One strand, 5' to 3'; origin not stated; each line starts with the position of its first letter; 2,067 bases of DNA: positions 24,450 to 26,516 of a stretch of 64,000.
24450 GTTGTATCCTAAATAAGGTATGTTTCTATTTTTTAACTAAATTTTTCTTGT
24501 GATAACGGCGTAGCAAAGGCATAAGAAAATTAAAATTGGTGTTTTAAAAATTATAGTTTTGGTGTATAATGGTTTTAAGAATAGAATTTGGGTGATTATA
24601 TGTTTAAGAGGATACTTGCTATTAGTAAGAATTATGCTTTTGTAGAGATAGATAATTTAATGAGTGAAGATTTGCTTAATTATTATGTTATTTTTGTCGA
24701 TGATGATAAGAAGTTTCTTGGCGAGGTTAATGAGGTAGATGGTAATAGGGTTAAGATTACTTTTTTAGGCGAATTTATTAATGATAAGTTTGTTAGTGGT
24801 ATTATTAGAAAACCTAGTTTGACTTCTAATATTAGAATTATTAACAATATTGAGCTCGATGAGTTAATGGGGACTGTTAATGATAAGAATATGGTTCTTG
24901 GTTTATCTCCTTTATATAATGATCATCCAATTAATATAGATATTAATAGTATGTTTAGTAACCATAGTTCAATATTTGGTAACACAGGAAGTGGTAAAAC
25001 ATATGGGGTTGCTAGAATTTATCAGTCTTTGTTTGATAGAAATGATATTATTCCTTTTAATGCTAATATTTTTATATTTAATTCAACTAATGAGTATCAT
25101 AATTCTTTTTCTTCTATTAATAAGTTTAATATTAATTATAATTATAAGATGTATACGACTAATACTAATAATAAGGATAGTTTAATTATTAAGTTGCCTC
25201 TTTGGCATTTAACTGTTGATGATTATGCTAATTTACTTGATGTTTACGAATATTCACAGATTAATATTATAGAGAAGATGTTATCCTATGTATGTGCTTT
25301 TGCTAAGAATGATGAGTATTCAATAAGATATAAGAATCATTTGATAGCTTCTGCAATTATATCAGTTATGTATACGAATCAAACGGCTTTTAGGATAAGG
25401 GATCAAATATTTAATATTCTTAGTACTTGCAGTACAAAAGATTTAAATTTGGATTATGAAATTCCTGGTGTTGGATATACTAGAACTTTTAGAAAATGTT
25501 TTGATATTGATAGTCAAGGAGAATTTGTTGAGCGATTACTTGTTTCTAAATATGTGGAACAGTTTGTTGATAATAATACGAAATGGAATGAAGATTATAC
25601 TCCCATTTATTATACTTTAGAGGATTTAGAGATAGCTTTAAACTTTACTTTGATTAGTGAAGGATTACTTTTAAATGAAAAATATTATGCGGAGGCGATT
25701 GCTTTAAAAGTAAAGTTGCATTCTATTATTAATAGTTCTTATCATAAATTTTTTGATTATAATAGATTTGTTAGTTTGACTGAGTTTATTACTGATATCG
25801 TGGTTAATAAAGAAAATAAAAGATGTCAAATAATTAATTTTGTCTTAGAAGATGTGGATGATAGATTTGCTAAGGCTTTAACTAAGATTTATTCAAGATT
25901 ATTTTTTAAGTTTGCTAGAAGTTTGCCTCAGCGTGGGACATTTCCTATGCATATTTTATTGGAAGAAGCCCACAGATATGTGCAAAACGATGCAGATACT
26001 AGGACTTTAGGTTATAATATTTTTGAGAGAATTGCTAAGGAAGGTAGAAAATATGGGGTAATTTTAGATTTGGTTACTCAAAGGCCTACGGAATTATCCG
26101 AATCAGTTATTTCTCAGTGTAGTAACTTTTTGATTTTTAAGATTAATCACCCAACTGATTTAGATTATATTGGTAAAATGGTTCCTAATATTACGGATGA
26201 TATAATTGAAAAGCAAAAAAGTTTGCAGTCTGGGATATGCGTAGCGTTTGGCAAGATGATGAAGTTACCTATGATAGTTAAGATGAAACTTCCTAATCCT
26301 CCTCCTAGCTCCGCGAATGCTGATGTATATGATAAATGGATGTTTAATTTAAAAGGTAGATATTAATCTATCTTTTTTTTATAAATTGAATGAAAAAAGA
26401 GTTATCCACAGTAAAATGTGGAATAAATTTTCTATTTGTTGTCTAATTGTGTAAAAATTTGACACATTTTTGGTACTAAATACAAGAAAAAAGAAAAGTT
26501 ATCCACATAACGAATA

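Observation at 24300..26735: Standalone HerA/DUF87 ATPase gene inserted between rpmH and the oriC DnaA-box cluster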

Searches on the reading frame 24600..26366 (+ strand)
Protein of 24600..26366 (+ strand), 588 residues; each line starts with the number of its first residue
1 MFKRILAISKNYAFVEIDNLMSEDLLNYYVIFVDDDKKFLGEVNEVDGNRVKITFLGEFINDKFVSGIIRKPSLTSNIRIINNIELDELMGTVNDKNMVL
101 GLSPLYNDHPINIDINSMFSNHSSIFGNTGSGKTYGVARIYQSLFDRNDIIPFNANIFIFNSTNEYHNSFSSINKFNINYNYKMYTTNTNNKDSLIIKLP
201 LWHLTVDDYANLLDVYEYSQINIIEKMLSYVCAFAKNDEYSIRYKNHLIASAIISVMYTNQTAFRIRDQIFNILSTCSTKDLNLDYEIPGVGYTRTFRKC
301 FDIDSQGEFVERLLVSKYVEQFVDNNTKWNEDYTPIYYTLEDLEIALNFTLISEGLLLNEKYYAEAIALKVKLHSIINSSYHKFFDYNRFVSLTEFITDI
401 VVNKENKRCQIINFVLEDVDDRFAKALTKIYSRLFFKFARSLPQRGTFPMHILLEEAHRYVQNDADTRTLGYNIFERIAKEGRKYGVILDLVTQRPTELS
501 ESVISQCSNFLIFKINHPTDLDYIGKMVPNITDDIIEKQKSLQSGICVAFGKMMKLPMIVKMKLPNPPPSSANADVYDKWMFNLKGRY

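Call 3: search_protein_families(library=pfam, proteins=[window:24600-26366:+], max_evalue=0.01)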
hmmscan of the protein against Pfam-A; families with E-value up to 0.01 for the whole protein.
window:24600-26366:+ (588 aa): 2 families
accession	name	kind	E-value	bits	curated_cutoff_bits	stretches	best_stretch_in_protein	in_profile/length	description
PF01935.23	DUF87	-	1.6e-19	71.4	23.2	1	108-249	11-136/220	Helicase HerA, central domain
PF01580.24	FtsK_SpoIIIE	-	0.00035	20.5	24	0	100-145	20-64/221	FtsK/SpoIIIE family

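Call 4: search_protein_families(library=padloc, proteins=[window:24600-26366:+], max_evalue=0.01)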
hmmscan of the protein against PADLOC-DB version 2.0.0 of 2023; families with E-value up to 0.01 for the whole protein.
window:24600-26366:+ (588 aa): 15 families
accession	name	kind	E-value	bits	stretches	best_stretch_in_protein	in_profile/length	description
PDLC04102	HerA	-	7e-95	316.7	1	43-582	81-639/654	-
PDLC04105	HerA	-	3.3e-61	205.5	2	389-581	359-554/576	-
PDLC04106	HerA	-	2.2e-51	173.2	2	425-581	485-647/667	-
PDLC04098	HerA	-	2.9e-48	162.9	2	319-581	399-667/686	-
PDLC02185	HerA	-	1.6e-40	137.4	2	425-582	426-581/585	-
PDLC02188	HerA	-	7.7e-40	135.3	1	95-581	117-561/578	-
PDLC04100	HerA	-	1.7e-38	130.7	2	430-582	425-574/580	-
PDLC04097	HerA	-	4.3e-38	129.3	1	51-576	91-607/618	-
PDLC04103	HerA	-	2e-36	123.5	2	374-580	364-574/579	-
PDLC04104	HerA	-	1.7e-31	107.3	1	381-581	153-355/379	-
PDLC04140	mad8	-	2.5e-14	51.5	1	109-562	18-299/314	mads_8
PDLC04101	HerA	-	9e-12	42.4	1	47-213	84-252/400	-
PDLC01055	HerA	-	2.6e-10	37.7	1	388-561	355-523/532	Type III coevolved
PDLC04099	HerA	-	1.3e-08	32.5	1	44-167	82-211/214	-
PDLC04107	HerA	-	4.6e-08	30.5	1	70-212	114-256/306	-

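Call 5: search_protein_families(library=ncbifam, proteins=[window:24600-26366:+], max_evalue=0.01)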
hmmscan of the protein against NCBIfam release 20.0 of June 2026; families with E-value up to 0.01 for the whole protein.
window:24600-26366:+ (588 aa): 7 families
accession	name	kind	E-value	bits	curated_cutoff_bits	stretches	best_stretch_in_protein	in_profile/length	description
NF042944.1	HerA_antiphage_2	equivalog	4.2e-40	138.1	850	1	99-581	113-561/576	anti-phage-associated helicase HerA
NF042943.1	HerA_antiphage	equivalog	4.3e-37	127.9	800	2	427-580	416-566/566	anti-phage-associated helicase HerA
NF040937.1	HerA_Thermprot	equivalog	6e-33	114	800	2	389-580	288-479/487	DNA double-strand break repair helicase HerA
NF040819.1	helicase_HerA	equivalog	2e-23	82.7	970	1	447-562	401-514/561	DNA double-strand break repair helicase HerA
NF033849.1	ser_rich_anae_1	subfamily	9.4e-13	46.4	650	1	434-524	999-1099/1163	serine-rich protein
NF053655.1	CedD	equivalog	3.4e-10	39.2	600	2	426-563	395-526/527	DNA-translocating ATPase CedD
NF041214.1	plasmid_TraB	equivalog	0.0028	16.2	800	0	453-523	351-417/639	plasmid transfer protein TraB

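Call 6: find_encoding_contigs(protein=window:24600-26366:+, flank=10000, max_places=6)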
Protein window:24600-26366:+ (588 aa): no gene with exactly this product is on record in the collection.

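Call 7: find_homologous_proteins(query=window:24600-26366:+, max_evalue=0.00001)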
Query window:24600-26366:+ (588 aa): 8000 proteins with E <= 0.00001 among 8000 candidates; the best 120 are listed.
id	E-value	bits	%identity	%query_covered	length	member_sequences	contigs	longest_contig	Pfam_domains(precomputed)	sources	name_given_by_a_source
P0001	0.0e+0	1264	95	100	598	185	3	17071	PF01935.24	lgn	-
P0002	0.0e+0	1261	95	100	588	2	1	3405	PF01935.24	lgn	-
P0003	0.0e+0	1180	88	100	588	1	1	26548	PF01935.24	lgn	-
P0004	0.0e+0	1104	84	100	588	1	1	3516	PF01935.24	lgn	-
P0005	0.0e+0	1060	100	80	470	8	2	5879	PF01935.24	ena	-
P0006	3.8e-292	988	87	84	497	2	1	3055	PF01935.24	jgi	-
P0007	1.9e-291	986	74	99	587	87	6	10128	PF01935.24,PF01580.25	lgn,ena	-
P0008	1.9e-291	986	74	99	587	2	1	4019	PF01935.24,PF01580.25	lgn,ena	-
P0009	2.1e-290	982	74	99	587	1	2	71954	PF01935.24,PF01580.25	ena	-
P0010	4.2e-290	981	74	99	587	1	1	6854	PF01935.24,PF01580.25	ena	-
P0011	3.5e-289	978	74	99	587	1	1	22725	PF01935.24,PF01580.25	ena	-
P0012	3.0e-285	965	72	99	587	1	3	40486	PF01935.24,PF01580.25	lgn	-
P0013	1.1e-283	960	72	99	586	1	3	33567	PF01935.24,PF01580.25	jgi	-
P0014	1.2e-283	960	72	99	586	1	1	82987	PF01935.24,PF01580.25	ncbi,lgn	-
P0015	8.1e-281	951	72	99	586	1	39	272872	PF01935.24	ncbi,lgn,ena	-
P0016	9.1e-281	950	72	99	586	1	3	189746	PF01935.24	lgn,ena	-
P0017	1.2e-280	950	72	99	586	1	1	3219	PF01935.24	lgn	-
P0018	1.3e-280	950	71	99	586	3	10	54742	PF01935.24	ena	-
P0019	1.8e-280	949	72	99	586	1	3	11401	PF01935.24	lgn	-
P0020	4.9e-280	948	72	99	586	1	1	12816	PF01935.24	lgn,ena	-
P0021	1.2e-279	947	72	99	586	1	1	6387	PF01935.24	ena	-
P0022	6.3e-279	944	70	99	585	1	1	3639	PF01935.24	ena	-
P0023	3.8e-277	938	70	99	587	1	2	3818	PF01935.24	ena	-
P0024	2.3e-276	936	71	99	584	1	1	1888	PF01935.24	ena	-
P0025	3.3e-276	935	71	99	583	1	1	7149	PF01935.24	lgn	-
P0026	3.7e-276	935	71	99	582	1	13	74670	PF01935.24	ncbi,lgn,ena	-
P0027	3.9e-276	935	71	99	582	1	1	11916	PF01935.24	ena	-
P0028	4.9e-276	935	70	100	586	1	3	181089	PF01935.24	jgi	-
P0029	5.8e-276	935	71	99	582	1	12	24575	PF01935.24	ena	-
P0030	1.1e-275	934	70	99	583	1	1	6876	PF01935.24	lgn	-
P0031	1.3e-275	933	70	99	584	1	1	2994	PF01935.24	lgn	-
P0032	1.6e-275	933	70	99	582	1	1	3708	PF01935.24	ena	-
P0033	1.7e-275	933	69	99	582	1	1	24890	PF01935.24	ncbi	-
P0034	1.8e-275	933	70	99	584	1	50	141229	PF01935.24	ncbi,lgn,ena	-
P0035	1.9e-275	933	70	99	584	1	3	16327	PF01935.24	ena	-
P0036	2.7e-275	932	70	99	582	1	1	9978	PF01935.24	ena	-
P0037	2.7e-275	932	69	100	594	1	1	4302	PF01935.24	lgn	-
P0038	2.7e-275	932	69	99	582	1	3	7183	PF01935.24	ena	-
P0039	3.1e-275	932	70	99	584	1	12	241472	PF01935.24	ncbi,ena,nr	ncbi:MAG: DUF87 domain-containing protein [Bacilli bacterium]|nr:DUF87 domain-containing protein [Ba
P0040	4.0e-275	932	69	99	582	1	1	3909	PF01935.24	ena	-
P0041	4.5e-275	932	69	99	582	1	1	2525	PF01935.24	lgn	-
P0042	6.1e-275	931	69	99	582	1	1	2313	PF01935.24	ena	-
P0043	6.2e-275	931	69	99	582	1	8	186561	PF01935.24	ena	-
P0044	7.0e-275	931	69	99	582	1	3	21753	PF01935.24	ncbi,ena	-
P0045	7.4e-275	931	69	99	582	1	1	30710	PF01935.24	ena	-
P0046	8.0e-275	931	70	99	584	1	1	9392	PF01935.24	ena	-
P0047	8.5e-275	931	70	99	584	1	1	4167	PF01935.24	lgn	-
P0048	9.1e-275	931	69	99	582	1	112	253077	PF01935.24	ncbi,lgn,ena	-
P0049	9.9e-275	931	69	99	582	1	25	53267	PF01935.24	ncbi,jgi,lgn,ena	-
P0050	1.0e-274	930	69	99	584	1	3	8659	PF01935.24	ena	-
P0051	1.1e-274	930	70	99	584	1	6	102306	PF01935.24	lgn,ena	-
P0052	1.2e-274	930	69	99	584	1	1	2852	PF01935.24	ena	-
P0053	1.3e-274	930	69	99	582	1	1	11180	PF01935.24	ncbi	-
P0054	1.4e-274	930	70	99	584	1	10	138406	PF01935.24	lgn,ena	-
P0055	1.6e-274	930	69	99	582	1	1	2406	PF01935.24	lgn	-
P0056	1.9e-274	930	70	99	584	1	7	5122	PF01935.24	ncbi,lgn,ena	-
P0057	2.1e-274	929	71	99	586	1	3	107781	PF01935.24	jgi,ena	-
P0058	2.1e-274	929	70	99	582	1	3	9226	PF01935.24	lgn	-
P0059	2.5e-274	929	70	99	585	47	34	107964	PF01935.24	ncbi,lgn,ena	-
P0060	2.7e-274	929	69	99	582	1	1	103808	PF01935.24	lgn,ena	-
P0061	3.0e-274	929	69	99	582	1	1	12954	PF01935.24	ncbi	-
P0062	3.6e-274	929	70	99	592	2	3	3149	PF01935.24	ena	-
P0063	3.7e-274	929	70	100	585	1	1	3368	PF01935.24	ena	-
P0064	3.8e-274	929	70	99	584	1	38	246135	PF01935.24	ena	-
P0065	4.1e-274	928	70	99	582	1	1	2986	PF01935.24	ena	-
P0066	4.4e-274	928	70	99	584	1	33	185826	PF01935.24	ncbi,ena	-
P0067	4.4e-274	928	70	99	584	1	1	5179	PF01935.24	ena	-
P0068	4.8e-274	928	69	99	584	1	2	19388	PF01935.24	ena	-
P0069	5.0e-274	928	69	99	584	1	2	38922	PF01935.24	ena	-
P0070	5.1e-274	928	69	99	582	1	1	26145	PF01935.24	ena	-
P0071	5.3e-274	928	69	99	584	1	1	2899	PF01935.24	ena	-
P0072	5.7e-274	928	69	99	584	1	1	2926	PF01935.24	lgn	-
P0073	5.9e-274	928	69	99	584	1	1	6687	PF01935.24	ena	-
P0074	6.1e-274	928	69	99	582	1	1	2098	PF01935.24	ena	-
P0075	6.1e-274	928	70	99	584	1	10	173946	PF01935.24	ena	-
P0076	6.3e-274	928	69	99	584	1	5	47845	PF01935.24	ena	-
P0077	7.1e-274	928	69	99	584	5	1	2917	PF01935.24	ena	-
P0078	7.1e-274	928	69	99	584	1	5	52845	PF01935.24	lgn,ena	-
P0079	7.3e-274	928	70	99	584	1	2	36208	PF01935.24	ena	-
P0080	7.6e-274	928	70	99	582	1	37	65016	PF01935.24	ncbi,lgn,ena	-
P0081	7.8e-274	928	70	100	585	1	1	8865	PF01935.24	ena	-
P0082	8.0e-274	928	69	99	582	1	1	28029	PF01935.24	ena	-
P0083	8.5e-274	927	69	99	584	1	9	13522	PF01935.24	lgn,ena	-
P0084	9.7e-274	927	71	100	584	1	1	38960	PF01935.24,PF01580.25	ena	-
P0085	1.0e-273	927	69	99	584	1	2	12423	PF01935.24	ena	-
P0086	1.1e-273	927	70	99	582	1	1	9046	PF01935.24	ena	-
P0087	1.2e-273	927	70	99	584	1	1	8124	PF01935.24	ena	-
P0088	1.2e-273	927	70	99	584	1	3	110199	PF01935.24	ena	-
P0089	1.3e-273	927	70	99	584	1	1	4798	PF01935.24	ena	-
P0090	1.4e-273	927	70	99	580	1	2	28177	PF01935.24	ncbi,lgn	-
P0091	1.5e-273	927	70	99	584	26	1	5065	PF01935.24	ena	-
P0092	1.5e-273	927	70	99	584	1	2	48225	PF01935.24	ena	-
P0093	1.6e-273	927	70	99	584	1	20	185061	PF01935.24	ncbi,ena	-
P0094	1.7e-273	926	69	99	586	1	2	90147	PF01935.24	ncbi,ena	-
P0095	1.8e-273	926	70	99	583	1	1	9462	PF01935.24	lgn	-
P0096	2.0e-273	926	69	100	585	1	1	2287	PF01935.24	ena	-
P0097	2.1e-273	926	70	99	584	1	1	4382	PF01935.24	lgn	-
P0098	2.2e-273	926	69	99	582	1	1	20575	PF01935.24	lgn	-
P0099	2.5e-273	926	70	99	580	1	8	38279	PF01935.24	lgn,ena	-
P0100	2.5e-273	926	70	99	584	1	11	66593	PF01935.24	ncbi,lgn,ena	-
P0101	2.8e-273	926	70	99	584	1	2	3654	PF01935.24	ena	-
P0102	2.9e-273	926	70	99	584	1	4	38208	PF01935.24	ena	-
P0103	3.0e-273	926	70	100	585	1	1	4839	PF01935.24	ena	-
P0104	3.4e-273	925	70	99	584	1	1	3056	PF01935.24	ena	-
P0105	3.5e-273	925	70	99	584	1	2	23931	PF01935.24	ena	-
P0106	4.0e-273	925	70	99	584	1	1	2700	PF01935.24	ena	-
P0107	4.1e-273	925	69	100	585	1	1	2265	PF01935.24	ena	-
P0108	4.4e-273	925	69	99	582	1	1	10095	PF01935.24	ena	-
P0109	4.6e-273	925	70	99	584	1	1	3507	PF01935.24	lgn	-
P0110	5.0e-273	925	69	99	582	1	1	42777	PF01935.24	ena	-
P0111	5.0e-273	925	69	99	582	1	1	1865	PF01935.24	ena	-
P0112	5.3e-273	925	69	99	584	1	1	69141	PF01935.24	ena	-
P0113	5.4e-273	925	69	99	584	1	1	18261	PF01935.24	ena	-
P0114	5.8e-273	925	70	99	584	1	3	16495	PF01935.24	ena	-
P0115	6.3e-273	925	70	99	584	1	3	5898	PF01935.24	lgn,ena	-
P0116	6.6e-273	924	70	99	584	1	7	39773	PF01935.24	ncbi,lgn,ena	-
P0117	6.7e-273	924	70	99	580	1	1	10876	PF01935.24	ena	-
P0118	6.8e-273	924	70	99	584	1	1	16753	PF01935.24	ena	-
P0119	7.0e-273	924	70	99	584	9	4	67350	PF01935.24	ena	-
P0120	7.3e-273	924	68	99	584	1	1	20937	PF01935.24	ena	-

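Call 8: find_encoding_contigs(protein=P0015, flank=8000, max_places=3)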
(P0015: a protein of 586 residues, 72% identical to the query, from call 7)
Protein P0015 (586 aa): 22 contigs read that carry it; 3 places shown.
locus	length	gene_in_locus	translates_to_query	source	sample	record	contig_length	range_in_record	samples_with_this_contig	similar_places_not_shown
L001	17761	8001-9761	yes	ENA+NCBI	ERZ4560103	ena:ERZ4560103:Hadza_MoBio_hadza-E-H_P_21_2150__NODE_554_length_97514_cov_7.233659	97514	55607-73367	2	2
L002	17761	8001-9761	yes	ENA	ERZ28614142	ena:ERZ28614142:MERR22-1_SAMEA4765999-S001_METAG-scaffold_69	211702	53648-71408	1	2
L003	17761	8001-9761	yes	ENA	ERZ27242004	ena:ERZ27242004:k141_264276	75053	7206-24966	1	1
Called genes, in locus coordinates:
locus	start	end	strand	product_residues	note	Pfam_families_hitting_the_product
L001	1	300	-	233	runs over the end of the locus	PF02527:GidB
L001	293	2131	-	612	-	PF00890:FAD_binding_2 (faint), PF01134:GIDA, PF07992:Pyr_redox_2 (weak), PF12831:FAD_oxidored (weak), PF21680:GIDA_C_1st, PF13932:SAM_GIDA_C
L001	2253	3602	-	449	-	PF10396:TrmE_N, PF00350:Dynamin_N (faint), PF12631:MnmE_helical, PF01926:MMR_HSR1, PF02421:FeoB_N, PF04548:AIG1 (faint)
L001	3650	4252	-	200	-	PF14804:Jag_N, PF13083:KH_KhpA-B, PF01424:R3H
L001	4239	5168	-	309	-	PF02096:60KD_IMP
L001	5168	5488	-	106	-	PF00825:Ribonuclease_P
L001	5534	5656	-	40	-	PF00468:Ribosomal_L34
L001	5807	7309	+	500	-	PF07556:DUF1538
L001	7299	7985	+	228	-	PF00543:P-II (faint)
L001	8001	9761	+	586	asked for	PF01935:DUF87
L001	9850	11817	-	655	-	PF00912:Transgly, PF00905:Transpeptidase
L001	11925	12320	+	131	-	-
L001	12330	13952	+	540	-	PF03485:Arg_tRNA_synt_N, PF00133:tRNA-synt_1 (faint), PF00750:tRNA-synt_1d, PF01406:tRNA-synt_1e (faint), PF05746:DALR_1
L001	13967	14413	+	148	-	-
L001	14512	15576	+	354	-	PF03462:PCRF, PF00472:RF-1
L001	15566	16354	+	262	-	PF08241:Methyltransf_11 (faint), PF05175:MTS, PF06325:PrmA, PF01170:UPF0020 (faint), PF08242:Methyltransf_12 (weak), PF13649:Methyltransf_25, PF13847:Methyltransf_31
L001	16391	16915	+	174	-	PF09551:Spore_II_R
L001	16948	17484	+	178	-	PF02659:Mntp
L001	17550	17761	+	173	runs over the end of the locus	-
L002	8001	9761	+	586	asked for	PF01935:DUF87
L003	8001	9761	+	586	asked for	PF01935:DUF87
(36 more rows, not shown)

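Call 9: find_encoding_contigs(protein=P0039, flank=8000, max_places=3)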
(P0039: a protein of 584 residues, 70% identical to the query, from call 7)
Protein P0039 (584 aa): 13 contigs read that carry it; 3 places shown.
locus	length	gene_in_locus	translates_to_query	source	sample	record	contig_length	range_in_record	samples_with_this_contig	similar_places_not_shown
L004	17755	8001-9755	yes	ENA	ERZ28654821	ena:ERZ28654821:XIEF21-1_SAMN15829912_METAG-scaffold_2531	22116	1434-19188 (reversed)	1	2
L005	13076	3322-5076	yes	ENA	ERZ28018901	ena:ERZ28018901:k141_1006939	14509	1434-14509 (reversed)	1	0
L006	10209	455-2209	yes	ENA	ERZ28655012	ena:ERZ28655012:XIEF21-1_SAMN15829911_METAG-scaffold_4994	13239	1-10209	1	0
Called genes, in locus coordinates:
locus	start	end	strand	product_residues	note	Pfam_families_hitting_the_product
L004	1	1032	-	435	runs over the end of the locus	PF02195:ParB_N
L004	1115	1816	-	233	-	PF02527:GidB, PF05175:MTS (faint), PF13847:Methyltransf_31 (weak)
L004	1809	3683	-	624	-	PF01134:GIDA, PF21680:GIDA_C_1st, PF13932:SAM_GIDA_C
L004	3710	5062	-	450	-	PF10396:TrmE_N, PF12631:MnmE_helical, PF01926:MMR_HSR1, PF02421:FeoB_N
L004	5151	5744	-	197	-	-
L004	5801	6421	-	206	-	PF14804:Jag_N, PF13083:KH_KhpA-B (weak), PF01424:R3H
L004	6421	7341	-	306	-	PF02096:60KD_IMP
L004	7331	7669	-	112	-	PF00825:Ribonuclease_P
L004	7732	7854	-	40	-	PF00468:Ribosomal_L34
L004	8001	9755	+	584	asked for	PF01935:DUF87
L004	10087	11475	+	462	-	PF11638:DnaA_N, PF00308:Bac_DnaA, PF01695:IstB_IS21 (weak), PF00004:AAA (weak), PF08299:Bac_DnaA_C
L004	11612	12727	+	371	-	PF00712:DNA_pol3_beta, PF02767:DNA_pol3_beta_2, PF02768:DNA_pol3_beta_3, PF00712:DNA_pol3_beta (weak)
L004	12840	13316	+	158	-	PF06338:ComK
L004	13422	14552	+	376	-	PF02463:SMC_N, PF13175:AAA_15 (weak), PF13476:AAA_23 (weak)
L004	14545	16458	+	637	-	PF02518:HATPase_c, PF00204:DNA_gyraseB, PF01751:Toprim, PF00986:DNA_gyraseB_C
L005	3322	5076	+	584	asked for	PF01935:DUF87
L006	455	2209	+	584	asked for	PF01935:DUF87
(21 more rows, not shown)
